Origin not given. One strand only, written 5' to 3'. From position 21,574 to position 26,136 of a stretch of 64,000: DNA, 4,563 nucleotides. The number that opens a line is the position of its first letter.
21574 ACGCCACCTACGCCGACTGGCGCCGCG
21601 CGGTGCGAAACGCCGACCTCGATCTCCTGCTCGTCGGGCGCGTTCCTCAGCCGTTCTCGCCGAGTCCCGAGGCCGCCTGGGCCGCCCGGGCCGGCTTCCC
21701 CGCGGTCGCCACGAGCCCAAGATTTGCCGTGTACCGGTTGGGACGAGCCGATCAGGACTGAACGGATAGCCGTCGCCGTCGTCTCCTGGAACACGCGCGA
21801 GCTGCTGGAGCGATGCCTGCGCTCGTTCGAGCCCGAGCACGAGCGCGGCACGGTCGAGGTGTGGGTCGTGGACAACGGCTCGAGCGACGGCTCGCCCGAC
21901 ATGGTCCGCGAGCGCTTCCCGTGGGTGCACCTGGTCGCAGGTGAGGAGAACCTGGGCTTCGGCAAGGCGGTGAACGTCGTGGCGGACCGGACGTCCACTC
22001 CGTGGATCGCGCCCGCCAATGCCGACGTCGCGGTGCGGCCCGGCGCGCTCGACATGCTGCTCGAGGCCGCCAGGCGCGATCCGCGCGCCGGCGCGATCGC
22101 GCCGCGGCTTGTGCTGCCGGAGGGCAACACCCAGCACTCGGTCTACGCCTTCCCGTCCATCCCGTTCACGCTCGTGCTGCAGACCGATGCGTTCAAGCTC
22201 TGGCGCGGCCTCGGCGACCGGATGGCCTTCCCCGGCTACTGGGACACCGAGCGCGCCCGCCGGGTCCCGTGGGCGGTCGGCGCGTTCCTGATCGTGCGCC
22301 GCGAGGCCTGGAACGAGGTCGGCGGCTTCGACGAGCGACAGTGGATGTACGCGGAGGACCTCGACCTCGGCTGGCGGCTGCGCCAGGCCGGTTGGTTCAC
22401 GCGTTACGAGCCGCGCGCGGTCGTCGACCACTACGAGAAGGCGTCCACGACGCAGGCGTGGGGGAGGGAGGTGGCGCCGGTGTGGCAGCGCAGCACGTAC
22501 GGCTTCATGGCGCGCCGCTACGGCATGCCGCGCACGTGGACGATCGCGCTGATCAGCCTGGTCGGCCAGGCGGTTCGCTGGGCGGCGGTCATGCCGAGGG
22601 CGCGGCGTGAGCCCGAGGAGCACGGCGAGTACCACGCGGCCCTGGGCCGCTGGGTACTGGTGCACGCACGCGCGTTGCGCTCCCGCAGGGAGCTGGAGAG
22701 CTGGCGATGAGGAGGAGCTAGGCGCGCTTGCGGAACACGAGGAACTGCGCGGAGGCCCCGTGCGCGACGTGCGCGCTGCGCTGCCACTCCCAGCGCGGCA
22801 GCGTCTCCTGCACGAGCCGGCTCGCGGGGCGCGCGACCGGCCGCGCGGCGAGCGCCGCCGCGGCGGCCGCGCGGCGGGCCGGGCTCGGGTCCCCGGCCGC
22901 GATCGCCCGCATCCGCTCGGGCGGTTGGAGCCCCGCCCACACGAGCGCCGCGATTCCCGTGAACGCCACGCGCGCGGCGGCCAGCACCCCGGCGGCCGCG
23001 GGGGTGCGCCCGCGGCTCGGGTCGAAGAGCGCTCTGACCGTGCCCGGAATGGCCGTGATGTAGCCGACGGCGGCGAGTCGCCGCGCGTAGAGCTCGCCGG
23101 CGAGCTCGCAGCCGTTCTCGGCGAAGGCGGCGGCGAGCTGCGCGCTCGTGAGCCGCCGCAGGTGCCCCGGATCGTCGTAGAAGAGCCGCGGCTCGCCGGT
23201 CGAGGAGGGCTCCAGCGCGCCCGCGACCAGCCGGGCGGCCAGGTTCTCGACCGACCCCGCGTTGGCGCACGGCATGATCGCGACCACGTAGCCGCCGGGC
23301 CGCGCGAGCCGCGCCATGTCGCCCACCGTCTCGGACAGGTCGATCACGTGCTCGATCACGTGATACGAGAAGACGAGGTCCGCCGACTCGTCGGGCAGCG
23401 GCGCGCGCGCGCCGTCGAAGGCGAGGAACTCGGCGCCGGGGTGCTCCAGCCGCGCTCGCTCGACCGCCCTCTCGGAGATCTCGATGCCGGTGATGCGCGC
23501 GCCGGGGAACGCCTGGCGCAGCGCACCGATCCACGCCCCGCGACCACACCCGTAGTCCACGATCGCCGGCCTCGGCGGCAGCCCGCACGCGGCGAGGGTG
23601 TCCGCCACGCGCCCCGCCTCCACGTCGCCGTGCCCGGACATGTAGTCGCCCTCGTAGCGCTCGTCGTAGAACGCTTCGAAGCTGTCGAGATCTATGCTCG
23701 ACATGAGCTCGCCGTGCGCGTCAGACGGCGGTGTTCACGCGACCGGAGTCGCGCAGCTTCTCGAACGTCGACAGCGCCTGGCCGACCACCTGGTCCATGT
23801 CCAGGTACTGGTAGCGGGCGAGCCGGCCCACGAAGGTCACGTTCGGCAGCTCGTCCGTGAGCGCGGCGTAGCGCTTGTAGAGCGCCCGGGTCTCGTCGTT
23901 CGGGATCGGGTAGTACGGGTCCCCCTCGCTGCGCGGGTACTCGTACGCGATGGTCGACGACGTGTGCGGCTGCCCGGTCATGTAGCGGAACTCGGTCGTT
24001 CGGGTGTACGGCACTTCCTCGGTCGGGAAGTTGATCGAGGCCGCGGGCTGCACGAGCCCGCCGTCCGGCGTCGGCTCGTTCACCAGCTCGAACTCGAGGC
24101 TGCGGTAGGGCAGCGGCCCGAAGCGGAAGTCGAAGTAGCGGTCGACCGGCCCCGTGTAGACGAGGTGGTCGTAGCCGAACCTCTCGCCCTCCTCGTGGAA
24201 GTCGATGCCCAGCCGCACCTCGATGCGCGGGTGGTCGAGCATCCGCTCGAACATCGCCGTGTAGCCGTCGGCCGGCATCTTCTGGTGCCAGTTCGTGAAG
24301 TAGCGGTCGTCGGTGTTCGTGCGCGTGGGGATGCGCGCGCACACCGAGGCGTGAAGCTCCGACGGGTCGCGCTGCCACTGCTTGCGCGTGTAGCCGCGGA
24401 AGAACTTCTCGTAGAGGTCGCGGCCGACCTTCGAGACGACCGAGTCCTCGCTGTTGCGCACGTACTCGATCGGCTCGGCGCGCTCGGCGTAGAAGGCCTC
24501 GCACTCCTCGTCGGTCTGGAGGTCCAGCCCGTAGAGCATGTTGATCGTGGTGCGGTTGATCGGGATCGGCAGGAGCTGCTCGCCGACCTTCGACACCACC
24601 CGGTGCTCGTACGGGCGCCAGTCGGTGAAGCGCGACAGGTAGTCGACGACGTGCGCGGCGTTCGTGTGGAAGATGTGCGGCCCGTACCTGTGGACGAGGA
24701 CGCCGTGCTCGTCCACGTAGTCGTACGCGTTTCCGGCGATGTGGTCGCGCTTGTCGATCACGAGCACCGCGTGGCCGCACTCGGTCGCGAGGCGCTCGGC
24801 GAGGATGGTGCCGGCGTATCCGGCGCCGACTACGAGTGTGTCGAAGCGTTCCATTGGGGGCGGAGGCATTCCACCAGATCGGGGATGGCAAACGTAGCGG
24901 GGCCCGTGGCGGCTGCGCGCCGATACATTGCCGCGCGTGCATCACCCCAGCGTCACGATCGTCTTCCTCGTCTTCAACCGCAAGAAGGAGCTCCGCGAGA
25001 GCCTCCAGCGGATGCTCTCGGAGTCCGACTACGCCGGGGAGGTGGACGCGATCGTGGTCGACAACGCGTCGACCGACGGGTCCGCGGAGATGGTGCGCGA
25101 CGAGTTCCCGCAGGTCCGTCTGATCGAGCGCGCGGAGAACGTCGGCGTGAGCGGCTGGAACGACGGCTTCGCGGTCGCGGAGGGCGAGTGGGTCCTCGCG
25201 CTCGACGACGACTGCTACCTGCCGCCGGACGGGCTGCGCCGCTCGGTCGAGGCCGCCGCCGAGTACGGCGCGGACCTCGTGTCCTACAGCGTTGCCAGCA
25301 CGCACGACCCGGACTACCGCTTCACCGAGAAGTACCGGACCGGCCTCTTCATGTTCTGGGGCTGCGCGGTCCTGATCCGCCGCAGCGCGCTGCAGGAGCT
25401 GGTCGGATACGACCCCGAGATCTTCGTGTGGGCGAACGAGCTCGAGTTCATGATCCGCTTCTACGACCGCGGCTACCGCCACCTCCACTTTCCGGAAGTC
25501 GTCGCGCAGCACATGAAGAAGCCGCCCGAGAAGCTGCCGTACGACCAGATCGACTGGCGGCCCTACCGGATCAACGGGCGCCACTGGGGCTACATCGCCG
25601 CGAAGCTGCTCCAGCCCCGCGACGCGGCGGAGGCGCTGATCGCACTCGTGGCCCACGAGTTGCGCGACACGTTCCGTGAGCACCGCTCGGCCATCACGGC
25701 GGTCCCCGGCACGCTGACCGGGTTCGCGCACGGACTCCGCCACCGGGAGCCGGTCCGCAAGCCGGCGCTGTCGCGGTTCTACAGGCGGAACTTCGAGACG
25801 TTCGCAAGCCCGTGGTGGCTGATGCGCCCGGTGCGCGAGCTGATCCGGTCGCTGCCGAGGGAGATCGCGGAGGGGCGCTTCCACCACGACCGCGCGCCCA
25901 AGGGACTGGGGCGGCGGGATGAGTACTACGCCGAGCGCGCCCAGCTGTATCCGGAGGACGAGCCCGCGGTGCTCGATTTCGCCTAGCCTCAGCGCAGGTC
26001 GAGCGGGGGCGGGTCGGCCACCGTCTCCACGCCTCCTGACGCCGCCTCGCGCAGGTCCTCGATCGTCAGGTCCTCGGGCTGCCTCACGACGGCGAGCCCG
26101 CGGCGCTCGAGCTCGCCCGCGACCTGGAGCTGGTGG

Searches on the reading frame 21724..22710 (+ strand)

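Call 71: search_protein_families(library=pfam, proteins=[window:21724-22710:+], max_evalue=0.0001)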
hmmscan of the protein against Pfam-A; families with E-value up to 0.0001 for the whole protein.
window:21724-22710:+ (328 aa): 4 families
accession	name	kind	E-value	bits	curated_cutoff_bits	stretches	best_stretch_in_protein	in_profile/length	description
PF13641.12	Glyco_tranf_2_3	-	1.4e-19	71.4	27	1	14-244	2-219/230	Glycosyltransferase like family 2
PF00535.33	Glycos_transf_2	-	1.9e-18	67.4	23.3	1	17-136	2-123/168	Glycosyl transferase family 2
PF13632.12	Glyco_trans_2_3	-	5.4e-08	33.3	27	1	177-272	66-159/198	Glycosyl transferase family group 2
PF13506.12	Glyco_transf_21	-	1.3e-07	31.7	21.7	1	168-250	86-170/174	Glycosyl transferase family 21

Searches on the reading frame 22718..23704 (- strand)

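Call 71: search_protein_families(library=pfam, proteins=[window:22718-23704:-], max_evalue=0.0001)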
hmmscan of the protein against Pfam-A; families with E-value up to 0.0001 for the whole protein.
window:22718-23704:- (328 aa): 6 families
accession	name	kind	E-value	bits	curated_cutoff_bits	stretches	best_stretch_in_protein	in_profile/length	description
PF08241.18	Methyltransf_11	-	2.9e-20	73.1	21.2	1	49-141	1-94/95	Methyltransferase domain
PF13489.12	Methyltransf_23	-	7.1e-19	68.6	27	1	32-201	8-161/164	Methyltransferase domain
PF13649.12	Methyltransf_25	-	4e-16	59.9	27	1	48-138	1-97/97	Methyltransferase domain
PF08242.18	Methyltransf_12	-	6.8e-15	56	30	1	50-139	2-97/98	Methyltransferase domain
PF13847.12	Methyltransf_31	-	3.3e-13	50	27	1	48-146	7-113/145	Methyltransferase domain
PF00891.24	Methyltransf_2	-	5.4e-05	23.1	22.3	1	11-146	28-168/210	O-methyltransferase domain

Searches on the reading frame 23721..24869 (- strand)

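Call 71: search_protein_families(library=pfam, proteins=[window:23721-24869:-], max_evalue=0.0001)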
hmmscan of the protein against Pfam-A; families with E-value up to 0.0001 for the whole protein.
window:23721-24869:- (382 aa): 2 families
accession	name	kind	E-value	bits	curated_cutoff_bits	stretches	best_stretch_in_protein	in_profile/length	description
PF03275.19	GLF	-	2.3e-71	240.1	26.3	1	155-355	1-203/203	UDP-galactopyranose mutase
PF13450.12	NAD_binding_8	-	4.4e-17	62.6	21.9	1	13-80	1-67/68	NAD(P)-binding Rossmann-like domain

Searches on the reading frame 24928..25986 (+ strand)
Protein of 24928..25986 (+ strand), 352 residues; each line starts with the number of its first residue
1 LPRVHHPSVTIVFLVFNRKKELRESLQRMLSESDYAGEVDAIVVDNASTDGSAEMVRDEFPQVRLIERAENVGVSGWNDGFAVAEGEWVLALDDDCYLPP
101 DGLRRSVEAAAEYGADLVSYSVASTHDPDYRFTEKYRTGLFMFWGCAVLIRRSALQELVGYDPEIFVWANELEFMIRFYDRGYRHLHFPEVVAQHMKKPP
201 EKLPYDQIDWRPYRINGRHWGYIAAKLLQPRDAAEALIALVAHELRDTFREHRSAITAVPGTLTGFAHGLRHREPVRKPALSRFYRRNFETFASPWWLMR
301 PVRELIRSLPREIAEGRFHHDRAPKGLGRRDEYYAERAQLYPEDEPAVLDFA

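Call 71: search_protein_families(library=pfam, proteins=[window:24928-25986:+], max_evalue=0.0001)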
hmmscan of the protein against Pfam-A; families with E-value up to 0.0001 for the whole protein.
window:24928-25986:+ (352 aa): 4 families
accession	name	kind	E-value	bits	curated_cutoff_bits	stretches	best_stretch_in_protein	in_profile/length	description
PF00535.33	Glycos_transf_2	-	2.2e-22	80.2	23.3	1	11-137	2-130/168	Glycosyl transferase family 2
PF13641.12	Glyco_tranf_2_3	-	1.8e-07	31.8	27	1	7-130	1-131/230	Glycosyltransferase like family 2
PF13632.12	Glyco_trans_2_3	-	1.4e-06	28.7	27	1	88-225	1-144/198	Glycosyl transferase family group 2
PF10111.15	Glyco_tranf_2_2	-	2.3e-05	24.5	27.3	0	15-108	6-104/276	Glycosyltransferase like family 2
